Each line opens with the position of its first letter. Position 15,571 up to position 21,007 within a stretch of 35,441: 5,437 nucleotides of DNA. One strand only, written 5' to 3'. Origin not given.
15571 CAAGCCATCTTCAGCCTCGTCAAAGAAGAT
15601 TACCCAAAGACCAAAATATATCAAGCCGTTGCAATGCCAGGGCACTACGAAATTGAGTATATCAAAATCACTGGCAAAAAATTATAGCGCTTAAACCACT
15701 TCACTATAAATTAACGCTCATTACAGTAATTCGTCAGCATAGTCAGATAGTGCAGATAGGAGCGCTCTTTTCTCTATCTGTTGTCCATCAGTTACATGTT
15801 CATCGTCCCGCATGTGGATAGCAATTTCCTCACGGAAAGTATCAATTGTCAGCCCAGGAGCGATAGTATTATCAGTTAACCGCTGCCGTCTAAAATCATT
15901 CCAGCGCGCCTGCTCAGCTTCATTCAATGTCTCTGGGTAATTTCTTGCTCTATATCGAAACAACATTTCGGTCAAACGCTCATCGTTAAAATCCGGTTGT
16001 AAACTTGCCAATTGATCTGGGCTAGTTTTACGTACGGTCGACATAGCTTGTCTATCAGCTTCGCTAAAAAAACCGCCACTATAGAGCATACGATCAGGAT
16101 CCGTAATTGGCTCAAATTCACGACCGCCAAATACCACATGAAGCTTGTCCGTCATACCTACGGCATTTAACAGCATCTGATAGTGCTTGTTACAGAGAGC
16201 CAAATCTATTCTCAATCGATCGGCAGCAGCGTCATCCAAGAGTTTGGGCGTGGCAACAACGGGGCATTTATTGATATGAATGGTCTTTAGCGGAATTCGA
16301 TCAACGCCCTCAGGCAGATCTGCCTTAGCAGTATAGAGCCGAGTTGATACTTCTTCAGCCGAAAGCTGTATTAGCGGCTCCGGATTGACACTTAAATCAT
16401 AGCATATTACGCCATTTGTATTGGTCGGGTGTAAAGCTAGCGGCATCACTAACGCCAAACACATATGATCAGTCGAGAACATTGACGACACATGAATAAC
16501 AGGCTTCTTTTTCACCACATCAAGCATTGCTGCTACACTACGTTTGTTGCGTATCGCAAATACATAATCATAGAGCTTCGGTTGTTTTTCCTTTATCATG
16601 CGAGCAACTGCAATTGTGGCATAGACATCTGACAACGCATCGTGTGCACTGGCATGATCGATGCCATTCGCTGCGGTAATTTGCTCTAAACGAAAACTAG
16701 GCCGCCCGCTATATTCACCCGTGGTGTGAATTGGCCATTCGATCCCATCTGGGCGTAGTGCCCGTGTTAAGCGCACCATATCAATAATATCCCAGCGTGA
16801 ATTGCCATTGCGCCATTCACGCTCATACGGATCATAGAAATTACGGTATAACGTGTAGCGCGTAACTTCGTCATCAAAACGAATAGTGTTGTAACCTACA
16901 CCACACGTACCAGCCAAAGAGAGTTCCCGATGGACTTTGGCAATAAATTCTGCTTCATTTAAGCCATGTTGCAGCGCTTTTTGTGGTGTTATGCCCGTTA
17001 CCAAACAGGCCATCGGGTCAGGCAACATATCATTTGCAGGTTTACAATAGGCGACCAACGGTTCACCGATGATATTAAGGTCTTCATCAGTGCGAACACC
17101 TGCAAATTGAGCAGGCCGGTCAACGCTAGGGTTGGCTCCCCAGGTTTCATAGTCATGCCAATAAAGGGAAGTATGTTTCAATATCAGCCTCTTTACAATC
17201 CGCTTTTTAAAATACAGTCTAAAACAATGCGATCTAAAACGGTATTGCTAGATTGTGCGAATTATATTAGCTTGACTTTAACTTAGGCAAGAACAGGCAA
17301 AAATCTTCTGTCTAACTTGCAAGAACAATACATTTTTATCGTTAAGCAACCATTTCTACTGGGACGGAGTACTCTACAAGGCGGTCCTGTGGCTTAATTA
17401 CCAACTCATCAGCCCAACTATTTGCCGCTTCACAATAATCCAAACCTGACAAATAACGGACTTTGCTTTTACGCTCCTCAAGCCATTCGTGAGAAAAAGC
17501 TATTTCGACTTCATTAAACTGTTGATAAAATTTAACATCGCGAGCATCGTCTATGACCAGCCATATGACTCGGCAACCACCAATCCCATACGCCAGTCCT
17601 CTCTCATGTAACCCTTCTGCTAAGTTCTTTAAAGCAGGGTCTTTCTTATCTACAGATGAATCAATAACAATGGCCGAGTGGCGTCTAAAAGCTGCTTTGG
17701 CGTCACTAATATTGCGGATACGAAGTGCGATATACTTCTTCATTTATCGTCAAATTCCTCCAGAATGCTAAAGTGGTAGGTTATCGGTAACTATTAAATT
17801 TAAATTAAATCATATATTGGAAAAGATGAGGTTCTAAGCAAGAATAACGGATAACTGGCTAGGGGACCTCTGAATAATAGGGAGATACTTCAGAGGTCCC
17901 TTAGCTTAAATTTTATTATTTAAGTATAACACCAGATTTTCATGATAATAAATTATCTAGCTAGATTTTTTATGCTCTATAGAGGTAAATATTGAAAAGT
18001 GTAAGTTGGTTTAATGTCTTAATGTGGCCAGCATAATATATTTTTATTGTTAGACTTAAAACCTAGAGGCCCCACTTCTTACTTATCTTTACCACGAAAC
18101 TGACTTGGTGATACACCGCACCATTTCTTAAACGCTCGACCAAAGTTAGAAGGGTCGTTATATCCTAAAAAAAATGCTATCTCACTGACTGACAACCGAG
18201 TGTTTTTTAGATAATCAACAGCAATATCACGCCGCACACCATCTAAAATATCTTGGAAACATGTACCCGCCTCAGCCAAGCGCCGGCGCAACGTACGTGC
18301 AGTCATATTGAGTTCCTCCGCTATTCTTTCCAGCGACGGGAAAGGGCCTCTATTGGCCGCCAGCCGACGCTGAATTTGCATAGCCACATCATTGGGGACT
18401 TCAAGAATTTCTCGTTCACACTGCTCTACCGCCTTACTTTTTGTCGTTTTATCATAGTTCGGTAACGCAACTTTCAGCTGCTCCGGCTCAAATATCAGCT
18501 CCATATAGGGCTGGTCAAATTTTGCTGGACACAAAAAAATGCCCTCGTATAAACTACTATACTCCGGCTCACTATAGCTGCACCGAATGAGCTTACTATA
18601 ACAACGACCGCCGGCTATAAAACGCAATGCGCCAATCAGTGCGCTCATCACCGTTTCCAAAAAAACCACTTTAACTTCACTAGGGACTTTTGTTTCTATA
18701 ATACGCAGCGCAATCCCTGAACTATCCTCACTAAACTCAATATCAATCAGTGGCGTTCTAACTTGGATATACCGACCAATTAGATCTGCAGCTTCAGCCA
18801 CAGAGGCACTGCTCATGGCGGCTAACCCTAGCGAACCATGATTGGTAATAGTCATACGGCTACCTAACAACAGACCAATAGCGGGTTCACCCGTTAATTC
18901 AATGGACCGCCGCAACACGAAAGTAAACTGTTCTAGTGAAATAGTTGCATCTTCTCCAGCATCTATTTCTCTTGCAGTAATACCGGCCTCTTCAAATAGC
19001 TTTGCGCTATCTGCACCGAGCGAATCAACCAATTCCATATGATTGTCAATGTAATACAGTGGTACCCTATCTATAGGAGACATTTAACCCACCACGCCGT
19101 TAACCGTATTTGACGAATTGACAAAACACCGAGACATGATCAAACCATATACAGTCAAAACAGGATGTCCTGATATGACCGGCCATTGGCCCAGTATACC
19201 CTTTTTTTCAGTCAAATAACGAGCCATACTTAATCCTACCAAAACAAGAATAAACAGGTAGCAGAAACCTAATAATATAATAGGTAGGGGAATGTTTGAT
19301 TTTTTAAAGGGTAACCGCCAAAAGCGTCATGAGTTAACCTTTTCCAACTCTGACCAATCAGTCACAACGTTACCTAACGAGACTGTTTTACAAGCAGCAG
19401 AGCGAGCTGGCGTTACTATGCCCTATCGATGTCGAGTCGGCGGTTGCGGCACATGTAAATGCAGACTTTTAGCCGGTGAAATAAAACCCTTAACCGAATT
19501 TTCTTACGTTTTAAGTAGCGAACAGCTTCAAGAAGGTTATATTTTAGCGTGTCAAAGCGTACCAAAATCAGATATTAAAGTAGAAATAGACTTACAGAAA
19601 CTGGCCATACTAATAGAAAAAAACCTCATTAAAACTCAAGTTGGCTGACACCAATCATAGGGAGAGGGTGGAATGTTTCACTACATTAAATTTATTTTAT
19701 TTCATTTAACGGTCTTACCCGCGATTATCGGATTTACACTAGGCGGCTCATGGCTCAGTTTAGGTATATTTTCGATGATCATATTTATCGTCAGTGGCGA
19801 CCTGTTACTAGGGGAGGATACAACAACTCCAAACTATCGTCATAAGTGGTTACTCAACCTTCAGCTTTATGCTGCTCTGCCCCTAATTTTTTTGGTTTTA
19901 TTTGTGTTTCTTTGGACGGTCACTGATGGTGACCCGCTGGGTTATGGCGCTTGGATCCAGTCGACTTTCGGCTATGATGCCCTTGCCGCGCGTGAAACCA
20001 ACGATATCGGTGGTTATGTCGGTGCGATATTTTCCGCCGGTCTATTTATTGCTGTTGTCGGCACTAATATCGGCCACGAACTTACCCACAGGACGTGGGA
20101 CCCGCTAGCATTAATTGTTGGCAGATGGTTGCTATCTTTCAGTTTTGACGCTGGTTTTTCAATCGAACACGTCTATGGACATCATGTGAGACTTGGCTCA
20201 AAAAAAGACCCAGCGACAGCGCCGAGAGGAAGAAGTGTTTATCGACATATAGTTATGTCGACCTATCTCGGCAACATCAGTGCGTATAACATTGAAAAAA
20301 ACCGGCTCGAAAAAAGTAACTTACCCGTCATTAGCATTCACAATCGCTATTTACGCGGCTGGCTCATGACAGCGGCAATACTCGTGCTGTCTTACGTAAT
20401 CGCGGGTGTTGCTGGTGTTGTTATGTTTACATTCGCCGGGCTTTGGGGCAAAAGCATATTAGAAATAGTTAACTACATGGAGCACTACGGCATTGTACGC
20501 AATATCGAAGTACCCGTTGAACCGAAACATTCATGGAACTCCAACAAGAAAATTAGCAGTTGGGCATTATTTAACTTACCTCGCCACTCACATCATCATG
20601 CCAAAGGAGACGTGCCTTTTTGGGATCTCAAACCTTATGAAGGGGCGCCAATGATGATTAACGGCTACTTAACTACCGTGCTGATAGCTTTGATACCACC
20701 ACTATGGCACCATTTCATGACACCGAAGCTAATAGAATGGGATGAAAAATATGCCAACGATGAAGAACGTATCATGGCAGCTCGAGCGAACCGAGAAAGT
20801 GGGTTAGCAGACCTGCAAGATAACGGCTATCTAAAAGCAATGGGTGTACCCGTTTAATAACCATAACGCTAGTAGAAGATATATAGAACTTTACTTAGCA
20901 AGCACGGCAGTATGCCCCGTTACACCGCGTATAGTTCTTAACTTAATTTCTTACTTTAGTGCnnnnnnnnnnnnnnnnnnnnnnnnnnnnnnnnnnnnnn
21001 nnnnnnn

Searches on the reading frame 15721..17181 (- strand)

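Call 18: search_protein_families(library=pfam, proteins=[window:15721-17181:-], max_evalue=0.0001)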
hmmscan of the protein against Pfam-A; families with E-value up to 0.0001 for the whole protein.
window:15721-17181:- (486 aa): 2 families
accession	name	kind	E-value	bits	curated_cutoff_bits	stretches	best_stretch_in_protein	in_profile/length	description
PF08411.15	Exonuc_X-T_C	-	3.2e-99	331.8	27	1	211-483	1-268/269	Exonuclease C-terminal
PF00929.31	RNase_T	-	6.6e-22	79.2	24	1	8-192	2-163/164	Exonuclease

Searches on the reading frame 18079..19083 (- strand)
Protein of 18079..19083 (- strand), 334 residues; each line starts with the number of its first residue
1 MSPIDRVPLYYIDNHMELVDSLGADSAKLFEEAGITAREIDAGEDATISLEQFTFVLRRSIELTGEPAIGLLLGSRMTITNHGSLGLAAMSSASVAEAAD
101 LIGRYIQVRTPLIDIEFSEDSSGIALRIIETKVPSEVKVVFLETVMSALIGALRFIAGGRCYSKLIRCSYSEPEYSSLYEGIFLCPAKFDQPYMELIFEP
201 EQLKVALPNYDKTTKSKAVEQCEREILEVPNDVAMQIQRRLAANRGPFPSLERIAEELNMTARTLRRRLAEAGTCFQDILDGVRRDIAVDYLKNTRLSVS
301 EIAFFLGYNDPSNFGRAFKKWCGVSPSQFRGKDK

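Call 18: search_protein_families(library=pfam, proteins=[window:18079-19083:-], max_evalue=0.0001)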
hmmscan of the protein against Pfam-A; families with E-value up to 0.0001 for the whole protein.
window:18079-19083:- (334 aa): 4 families
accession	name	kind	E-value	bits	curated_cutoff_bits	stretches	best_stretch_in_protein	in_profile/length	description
PF12625.12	Arabinose_bd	-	3.4e-32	112.5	27.6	1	23-203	1-181/185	Arabinose-binding domain of AraC transcription regulator, N-term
PF12833.13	HTH_18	-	7.2e-20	71.5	33.6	1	254-330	1-78/80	Helix-turn-helix domain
PF00165.29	HTH_AraC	-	1.2e-11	44.9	26.6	1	292-330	1-41/42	Bacterial regulatory helix-turn-helix proteins, AraC family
PF13730.12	HTH_36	-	8.7e-05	22.7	25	0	235-272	12-49/55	Helix-turn-helix domain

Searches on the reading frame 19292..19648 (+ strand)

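Call 39: search_protein_families(library=pfam, proteins=[window:19292-19648:+], max_evalue=0.0001)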
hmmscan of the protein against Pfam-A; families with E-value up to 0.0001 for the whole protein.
window:19292-19648:+ (118 aa): 1 family
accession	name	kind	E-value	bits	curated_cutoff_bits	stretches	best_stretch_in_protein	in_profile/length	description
PF00111.32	Fer2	-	2.2e-18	66.4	21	1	20-92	6-77/77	2Fe-2S iron-sulfur cluster binding domain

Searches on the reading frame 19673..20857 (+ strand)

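Call 39: search_protein_families(library=pfam, proteins=[window:19673-20857:+], max_evalue=0.0001)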
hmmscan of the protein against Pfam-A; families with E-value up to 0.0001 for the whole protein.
window:19673-20857:+ (394 aa): 1 family
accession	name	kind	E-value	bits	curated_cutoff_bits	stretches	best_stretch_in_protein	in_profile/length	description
PF00487.30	FA_desaturase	-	6.4e-28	98.6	29.7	1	115-321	6-233/253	Fatty acid desaturase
